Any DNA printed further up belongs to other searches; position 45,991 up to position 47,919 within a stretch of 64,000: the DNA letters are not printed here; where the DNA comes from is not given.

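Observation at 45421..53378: Candidate undescribed surface/export module: stand-alone Skp-like chaperone, TPR plus beta-barrel outer-membrane protein, and a 1,834-aa FecR-headed giant protein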

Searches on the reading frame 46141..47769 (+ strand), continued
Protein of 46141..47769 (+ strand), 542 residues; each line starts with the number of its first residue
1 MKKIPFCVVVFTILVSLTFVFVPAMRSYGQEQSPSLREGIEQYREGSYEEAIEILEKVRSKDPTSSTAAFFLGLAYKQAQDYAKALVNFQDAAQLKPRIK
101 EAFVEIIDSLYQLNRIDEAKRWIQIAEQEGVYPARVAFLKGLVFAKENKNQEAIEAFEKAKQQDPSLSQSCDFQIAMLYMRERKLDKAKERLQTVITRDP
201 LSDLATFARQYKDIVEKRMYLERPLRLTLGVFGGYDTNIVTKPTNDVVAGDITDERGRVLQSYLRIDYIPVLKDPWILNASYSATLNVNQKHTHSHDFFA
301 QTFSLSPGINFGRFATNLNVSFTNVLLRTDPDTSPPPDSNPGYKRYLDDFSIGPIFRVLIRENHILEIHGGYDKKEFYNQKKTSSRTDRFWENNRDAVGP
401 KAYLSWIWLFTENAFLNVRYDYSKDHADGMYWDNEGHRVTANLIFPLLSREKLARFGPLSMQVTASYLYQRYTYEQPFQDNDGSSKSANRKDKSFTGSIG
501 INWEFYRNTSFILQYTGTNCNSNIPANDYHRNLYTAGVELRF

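Call 16: search_solved_structures(query=A1, max_evalue=1)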
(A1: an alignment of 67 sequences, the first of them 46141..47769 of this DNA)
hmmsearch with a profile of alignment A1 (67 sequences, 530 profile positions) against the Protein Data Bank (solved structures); distinct sequences matched with E-value up to 1: 189 (the best 60 are shown).
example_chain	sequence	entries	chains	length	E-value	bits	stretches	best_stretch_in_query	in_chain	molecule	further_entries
9qhb_A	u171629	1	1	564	2.9e-69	237.3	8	34-108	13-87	Engineered tetratricopeptide repeat protein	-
8bu0_A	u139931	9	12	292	5.7e-40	140.6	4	36-108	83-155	Consensus tetratricopeptide repeat protein | Crystal structure of an 8-repeat consensus TPR superhelix with Zinc. | Monomer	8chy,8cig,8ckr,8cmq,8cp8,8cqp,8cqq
9qhc_A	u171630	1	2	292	5.4e-36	127.5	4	36-109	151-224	Engineered tetratricopeptide repeat protein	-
8ch0_A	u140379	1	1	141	7.4e-20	74.2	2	33-104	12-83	Consensus tetratricopeptide repeat protein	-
2fo7_A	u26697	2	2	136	1.1e-19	73.7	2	34-107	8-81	SYNTHETIC CONSENSUS TPR PROTEIN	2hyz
1na0_A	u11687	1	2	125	1.2e-19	73.6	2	34-121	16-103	designed protein CTPR3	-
8fgw_D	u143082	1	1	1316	8.6e-17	64.1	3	73-169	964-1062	Tetratricopeptide repeat protein 21B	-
8bbe_D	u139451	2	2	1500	4.1e-16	61.9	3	73-169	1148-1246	SNAP-tag,Tetratricopeptide repeat protein 21B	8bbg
9gzg_A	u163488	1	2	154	5.9e-16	61.3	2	39-104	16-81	Engineered CTPR protein with glutamic acids for conductivity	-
7obi_A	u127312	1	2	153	1.4e-14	56.8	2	39-106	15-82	CTPR-rv4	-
8hmc_C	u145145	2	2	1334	4.1e-14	55.3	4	56-159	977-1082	Tetratricopeptide repeat protein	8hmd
5i9g_C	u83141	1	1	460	9.7e-14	54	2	41-200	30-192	pentatricopeptide repeat protein dPPR-U8C2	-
5i9h_A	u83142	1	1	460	1.5e-13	53.4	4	41-200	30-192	pentatricopeptide repeat protein dPPR-U8G2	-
5i9d_A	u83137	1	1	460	1.6e-13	53.3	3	41-200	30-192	pentatricopeptide repeat protein dPPR-U8A2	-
5i9f_A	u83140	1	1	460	3.3e-13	52.3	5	41-200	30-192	pentatricopeptide repeat protein dPPR-U10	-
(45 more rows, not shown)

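Call 22: predict_structure(alignment_id=A1)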
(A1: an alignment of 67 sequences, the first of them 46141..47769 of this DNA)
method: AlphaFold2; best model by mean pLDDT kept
length: 542 residues; sequences in the alignment: 67
mean_pLDDT: 91.8   pTM: 0.72
mean pLDDT of the five models: 91.8, 91.2, 89.5, 89.0, 88.4
residues with pLDDT >= 90: 427; 70-90: 78; 50-70: 24; < 50: 13
segments of 3 or more residues with pLDDT < 50: 1-4, 21-27
pLDDT, mean of each block of 10 residues (from residue 1): 57 67 48 88 97 97 96 98 98 95 98 98 97 97 97 98 97 97 94 96 91 87 92 96 89 87 97 91 97 90 98 96 93 71 93 97 96 93 59 91 97 93 96 97 95 89 98 96 95 98 93 98 96 98 92
secondary structure, 60 per line:
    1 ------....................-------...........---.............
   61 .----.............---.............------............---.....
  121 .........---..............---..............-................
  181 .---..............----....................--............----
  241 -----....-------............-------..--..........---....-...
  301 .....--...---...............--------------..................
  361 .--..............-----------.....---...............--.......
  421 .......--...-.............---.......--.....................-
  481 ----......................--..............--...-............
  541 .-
elements in order: H7-26 H34-44 H48-61 H66-78 H82-94 H101-112 H116-129 H133-146 H150-163 H165-181 H185-198 H203-222 E225-236 H246-249 E257-268 E280-289 H293-296 E298-305 E308-310 E314-328 E343-361 E364-377 H389-393 E397-411 E414-427 E434-446 H450-456 E459-479 E485-506 E509-522 E529-541

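Call 25: fold_search(model_id=the predicted structure, library=pdb)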
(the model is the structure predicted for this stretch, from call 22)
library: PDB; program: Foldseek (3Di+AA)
matches with E <= 10: 1649; with E <= 0.001: 802
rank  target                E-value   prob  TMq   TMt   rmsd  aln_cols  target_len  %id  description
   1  9b8a                  3.3e-11  1.00  0.32  0.32  15.5       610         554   10  Cryo-EM structure of E. coli cellulose synthase subunit C (released 2025-02-19)
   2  2iwv_A                9.6e-11  1.00  0.35  0.60   6.5       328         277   12  Structure of the monomeric outer membrane porin OmpG in the open and closed conformation (released 2006-08-14)
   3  9b8h_A                1.3e-10  1.00  0.34  0.32  17.2       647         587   10  Cryo-EM structure of E. coli cellulose synthase subunit C with cellotetraose (released 2025-02-19)
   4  2wvp                  1.5e-09  1.00  0.34  0.62   6.6       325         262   12  Synthetically modified OmpG (released 2010-07-14)
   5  8chy                  2.6e-09  1.00  0.30  0.56   3.0       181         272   30  Crystal structure of an 8-repeat consensus TPR superhelix with Zinc. (released 2024-02-21)
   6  2x9k                  3.4e-09  1.00  0.34  0.58   7.2       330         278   13  Structure of a E.coli porin (released 2011-01-26)
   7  9qhc_B                4.4e-09  1.00  0.31  0.59   2.6       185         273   29  Crystal structure of 8-repeat CTPR protein with eliminated coordination sites (released 2025-10-22)
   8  2f1c                  4.7e-09  1.00  0.29  0.52   7.9       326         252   12  Crystal structure of the monomeric porin OmpG (released 2006-06-27)
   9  4ctd_A                8.4e-09  1.00  0.33  0.68   5.5       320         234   13  X-ray structure of an engineered OmpG loop6-deletion (released 2014-08-13)
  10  9qhb                  1.0e-08  1.00  0.30  0.58   4.5       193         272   27  Crystal structure of 16-repeat CTPR protein with eliminated coordination sites (released 2025-10-22)
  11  9qhc_A                1.0e-08  1.00  0.30  0.55   5.0       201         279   28  Crystal structure of 8-repeat CTPR protein with eliminated coordination sites (released 2025-10-22)
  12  8wv0_A                1.8e-08  1.00  0.30  0.45  10.2       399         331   10  Outer membrane porin of Burkholderia pseudomallei (BpsOmp38) (released 2024-10-30)
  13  7q5c                  2.2e-08  1.00  0.30  0.53   7.6       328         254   12  Crystal structure of OmpG in space group 96 (released 2022-11-16)
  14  9h80_M                2.4e-08  1.00  0.34  0.44  11.8       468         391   11  Structure of the outer membrane exopolysaccharide transporter PelBC (released 2025-06-11)
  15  9a32_MODEL_1_A        2.6e-08  1.00  0.36  0.49   9.6       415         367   10  Model of E. coli OmpC by in-cell photo-crosslinking MS and deep learning (released 2023-02-24)
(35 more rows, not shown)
